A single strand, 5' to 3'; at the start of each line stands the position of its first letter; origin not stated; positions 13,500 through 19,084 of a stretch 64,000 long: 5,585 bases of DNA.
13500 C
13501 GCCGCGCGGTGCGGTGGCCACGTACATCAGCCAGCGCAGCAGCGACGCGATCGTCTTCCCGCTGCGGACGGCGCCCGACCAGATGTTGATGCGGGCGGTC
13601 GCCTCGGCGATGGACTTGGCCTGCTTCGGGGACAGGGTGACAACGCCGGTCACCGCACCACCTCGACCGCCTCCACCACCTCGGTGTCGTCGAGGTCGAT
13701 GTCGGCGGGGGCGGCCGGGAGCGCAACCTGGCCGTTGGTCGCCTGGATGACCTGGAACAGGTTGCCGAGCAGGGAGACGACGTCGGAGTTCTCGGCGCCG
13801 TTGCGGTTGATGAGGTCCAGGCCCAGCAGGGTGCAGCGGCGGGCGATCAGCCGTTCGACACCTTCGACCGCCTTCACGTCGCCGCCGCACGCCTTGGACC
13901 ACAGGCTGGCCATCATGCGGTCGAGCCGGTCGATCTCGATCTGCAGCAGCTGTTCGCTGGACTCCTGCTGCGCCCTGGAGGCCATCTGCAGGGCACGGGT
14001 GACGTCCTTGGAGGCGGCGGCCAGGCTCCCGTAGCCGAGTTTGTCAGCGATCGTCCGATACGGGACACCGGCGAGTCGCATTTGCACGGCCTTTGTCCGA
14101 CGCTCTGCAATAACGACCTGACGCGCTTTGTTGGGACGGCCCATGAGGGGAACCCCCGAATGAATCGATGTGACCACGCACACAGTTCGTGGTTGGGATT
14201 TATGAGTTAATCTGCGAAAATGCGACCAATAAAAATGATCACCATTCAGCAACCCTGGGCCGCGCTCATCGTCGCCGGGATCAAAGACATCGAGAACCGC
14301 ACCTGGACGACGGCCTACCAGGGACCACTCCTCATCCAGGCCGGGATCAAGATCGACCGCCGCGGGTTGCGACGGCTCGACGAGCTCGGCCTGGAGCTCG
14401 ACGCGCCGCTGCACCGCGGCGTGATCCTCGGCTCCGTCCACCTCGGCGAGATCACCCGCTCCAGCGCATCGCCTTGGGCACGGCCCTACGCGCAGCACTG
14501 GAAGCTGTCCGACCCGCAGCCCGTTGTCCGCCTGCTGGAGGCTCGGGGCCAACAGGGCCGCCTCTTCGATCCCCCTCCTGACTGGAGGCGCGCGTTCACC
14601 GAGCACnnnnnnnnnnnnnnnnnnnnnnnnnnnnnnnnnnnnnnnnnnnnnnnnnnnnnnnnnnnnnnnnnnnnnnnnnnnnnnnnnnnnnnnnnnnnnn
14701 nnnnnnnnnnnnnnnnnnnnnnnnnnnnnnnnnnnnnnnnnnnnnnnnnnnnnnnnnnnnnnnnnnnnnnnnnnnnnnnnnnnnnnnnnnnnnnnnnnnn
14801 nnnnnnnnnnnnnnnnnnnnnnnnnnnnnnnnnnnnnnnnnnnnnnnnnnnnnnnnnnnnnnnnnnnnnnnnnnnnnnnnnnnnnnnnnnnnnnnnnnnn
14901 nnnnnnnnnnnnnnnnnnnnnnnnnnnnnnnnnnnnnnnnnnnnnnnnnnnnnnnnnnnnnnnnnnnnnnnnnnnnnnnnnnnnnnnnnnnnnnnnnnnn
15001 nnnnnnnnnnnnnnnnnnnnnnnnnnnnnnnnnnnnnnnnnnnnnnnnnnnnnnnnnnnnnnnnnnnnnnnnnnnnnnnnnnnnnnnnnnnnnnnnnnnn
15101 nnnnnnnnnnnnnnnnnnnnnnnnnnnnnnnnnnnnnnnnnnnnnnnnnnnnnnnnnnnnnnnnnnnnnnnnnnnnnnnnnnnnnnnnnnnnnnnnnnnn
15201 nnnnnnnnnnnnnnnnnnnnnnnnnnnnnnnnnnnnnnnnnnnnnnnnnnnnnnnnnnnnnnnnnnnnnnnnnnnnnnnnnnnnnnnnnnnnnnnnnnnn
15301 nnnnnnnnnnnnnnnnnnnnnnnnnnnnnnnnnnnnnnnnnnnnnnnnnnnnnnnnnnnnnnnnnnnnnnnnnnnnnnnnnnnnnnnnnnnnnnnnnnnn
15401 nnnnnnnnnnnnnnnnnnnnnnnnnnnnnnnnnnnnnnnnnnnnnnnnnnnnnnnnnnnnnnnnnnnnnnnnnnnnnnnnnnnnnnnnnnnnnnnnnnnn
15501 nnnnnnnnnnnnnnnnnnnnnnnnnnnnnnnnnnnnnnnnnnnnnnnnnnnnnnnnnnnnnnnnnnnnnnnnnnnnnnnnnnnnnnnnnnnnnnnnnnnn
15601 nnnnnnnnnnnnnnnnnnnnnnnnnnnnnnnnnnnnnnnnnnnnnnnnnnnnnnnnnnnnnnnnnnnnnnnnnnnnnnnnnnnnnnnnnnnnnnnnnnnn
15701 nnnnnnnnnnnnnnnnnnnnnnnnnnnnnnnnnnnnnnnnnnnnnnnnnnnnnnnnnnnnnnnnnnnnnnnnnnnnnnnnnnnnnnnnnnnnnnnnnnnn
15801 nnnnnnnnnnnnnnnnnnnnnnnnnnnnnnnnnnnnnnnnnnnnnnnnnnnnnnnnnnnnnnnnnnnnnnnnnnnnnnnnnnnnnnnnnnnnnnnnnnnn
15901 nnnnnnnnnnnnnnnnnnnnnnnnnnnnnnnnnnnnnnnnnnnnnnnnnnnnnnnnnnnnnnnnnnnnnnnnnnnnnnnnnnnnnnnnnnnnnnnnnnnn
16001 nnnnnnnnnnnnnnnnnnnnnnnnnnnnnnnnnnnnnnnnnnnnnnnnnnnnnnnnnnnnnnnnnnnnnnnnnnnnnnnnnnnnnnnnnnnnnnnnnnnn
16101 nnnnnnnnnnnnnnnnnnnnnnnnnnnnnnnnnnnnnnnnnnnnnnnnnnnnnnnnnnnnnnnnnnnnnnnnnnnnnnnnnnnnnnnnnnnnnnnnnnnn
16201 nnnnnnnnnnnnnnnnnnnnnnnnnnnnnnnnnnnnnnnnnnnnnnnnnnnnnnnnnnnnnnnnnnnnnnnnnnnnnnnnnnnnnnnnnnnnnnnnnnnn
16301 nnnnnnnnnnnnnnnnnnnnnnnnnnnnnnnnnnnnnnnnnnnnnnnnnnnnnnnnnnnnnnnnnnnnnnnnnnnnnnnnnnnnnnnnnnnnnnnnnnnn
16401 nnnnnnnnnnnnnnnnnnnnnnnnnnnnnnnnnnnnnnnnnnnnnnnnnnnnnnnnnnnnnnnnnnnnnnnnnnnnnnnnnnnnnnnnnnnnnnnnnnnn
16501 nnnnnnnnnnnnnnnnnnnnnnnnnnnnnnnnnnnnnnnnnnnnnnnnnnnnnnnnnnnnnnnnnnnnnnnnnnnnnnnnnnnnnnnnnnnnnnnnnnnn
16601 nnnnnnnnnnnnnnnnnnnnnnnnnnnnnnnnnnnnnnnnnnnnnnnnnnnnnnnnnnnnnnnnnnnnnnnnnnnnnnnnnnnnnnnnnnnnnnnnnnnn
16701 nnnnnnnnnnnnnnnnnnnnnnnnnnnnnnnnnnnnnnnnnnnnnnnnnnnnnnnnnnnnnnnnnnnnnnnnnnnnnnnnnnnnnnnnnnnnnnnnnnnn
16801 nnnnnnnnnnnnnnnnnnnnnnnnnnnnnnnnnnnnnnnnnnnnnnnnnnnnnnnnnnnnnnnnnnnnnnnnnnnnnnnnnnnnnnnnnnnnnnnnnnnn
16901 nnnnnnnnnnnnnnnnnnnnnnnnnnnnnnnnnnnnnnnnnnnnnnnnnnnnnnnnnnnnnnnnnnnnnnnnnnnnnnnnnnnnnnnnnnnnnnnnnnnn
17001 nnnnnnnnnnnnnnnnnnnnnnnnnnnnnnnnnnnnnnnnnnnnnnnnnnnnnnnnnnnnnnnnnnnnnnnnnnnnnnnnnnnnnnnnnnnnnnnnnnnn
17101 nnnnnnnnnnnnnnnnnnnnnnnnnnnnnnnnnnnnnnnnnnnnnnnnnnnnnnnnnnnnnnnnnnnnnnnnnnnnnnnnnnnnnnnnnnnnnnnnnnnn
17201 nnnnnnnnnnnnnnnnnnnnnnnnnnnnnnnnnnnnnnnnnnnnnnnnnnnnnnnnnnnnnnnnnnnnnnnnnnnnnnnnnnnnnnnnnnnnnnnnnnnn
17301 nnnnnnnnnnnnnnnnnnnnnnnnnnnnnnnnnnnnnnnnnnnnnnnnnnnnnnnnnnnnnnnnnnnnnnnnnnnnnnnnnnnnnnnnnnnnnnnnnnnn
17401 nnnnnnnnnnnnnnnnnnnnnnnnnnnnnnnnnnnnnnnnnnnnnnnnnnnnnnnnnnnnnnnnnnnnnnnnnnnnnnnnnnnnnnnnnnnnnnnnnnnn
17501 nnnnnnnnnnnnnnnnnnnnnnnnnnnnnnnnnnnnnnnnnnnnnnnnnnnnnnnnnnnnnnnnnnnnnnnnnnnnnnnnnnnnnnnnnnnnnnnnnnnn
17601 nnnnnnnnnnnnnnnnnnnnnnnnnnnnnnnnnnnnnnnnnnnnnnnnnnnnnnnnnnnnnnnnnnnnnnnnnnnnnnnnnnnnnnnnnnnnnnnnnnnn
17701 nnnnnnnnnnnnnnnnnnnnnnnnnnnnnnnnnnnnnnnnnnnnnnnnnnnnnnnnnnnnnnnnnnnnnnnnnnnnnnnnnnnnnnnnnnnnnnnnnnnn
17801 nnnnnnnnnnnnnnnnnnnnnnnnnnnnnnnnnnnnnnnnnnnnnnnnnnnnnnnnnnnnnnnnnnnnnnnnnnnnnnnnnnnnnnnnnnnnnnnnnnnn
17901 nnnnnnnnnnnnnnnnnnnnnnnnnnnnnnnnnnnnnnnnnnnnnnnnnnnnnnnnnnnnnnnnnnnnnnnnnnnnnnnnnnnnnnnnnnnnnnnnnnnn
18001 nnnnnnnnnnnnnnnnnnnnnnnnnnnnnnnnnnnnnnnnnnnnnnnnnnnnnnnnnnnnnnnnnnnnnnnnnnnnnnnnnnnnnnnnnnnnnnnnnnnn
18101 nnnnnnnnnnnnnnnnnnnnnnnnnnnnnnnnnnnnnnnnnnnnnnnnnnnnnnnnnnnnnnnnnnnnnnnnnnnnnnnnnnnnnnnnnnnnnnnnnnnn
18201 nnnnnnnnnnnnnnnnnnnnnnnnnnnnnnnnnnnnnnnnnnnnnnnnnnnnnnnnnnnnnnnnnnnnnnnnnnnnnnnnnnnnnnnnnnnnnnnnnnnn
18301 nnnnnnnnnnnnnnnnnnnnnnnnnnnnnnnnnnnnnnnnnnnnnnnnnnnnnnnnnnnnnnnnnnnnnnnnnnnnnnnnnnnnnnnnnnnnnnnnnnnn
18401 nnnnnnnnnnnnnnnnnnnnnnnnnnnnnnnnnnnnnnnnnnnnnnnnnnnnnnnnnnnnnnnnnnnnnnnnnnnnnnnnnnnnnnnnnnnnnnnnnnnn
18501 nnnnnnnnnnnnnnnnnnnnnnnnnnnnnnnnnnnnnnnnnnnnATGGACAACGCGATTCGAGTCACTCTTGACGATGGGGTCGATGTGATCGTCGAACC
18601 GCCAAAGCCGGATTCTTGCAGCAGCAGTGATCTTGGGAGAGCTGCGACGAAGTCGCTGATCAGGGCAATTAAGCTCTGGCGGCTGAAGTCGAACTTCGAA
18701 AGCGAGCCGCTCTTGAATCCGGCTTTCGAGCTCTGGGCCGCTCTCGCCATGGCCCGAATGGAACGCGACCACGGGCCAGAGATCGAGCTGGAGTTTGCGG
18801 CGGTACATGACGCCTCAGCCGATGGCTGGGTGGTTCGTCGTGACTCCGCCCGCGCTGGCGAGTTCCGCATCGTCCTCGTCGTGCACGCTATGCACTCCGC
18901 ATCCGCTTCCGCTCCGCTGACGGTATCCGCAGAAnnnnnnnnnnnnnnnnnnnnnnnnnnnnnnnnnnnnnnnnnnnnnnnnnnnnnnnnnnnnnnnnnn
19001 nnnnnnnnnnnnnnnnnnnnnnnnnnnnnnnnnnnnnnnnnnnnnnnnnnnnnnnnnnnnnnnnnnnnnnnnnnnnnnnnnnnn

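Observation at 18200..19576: Lower-GC, opposite-strand orphan gene (343 aa) beside HNH and integrase, a candidate lysogeny-expressed moron or defence gene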

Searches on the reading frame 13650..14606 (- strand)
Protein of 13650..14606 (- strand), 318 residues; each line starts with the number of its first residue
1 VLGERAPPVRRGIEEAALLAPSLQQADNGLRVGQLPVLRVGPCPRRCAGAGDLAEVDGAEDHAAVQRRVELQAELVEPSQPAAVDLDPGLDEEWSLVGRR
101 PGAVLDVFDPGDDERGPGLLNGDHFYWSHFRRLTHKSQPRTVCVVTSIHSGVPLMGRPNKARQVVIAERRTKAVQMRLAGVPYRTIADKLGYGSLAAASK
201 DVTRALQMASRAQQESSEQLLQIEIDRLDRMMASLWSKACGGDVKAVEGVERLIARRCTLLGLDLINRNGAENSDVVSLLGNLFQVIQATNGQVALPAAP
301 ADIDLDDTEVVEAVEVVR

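Call 4: search_protein_families(library=pfam, proteins=[window:13650-14606:-], max_evalue=0.1)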
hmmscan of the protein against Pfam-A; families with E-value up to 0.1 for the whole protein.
window:13650-14606:- (318 aa): 1 family
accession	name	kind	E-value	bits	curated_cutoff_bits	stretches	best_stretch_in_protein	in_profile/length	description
PF13384.12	HTH_23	-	0.092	13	24.6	0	168-191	5-28/50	Homeodomain-like domain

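Call 5: search_protein_families(library=phrogs, proteins=[window:13650-14606:-], max_evalue=0.1)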
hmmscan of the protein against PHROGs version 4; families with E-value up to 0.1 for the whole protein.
window:13650-14606:- (318 aa): 1 family
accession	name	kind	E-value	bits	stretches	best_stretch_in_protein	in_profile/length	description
phrog_645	-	DNA, RNA and nucleotide metabolism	1.1e-24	88.7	1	157-312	14-177/196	Rnase E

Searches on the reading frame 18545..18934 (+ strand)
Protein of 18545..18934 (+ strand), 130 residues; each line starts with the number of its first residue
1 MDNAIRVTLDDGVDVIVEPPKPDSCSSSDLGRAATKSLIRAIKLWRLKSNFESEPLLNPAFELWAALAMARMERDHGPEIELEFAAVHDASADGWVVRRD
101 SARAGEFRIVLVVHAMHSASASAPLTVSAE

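Call 81: search_protein_families(library=pfam, proteins=[window:18545-18934:+], max_evalue=10)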
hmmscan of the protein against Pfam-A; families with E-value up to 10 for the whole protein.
window:18545-18934:+ (130 aa): 0 families

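Call 85: search_solved_structures(query=A7, max_evalue=10, show_alignments=3)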
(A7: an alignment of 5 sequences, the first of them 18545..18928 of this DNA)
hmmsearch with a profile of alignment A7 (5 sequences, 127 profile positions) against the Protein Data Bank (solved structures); distinct sequences matched with E-value up to 10: 0.
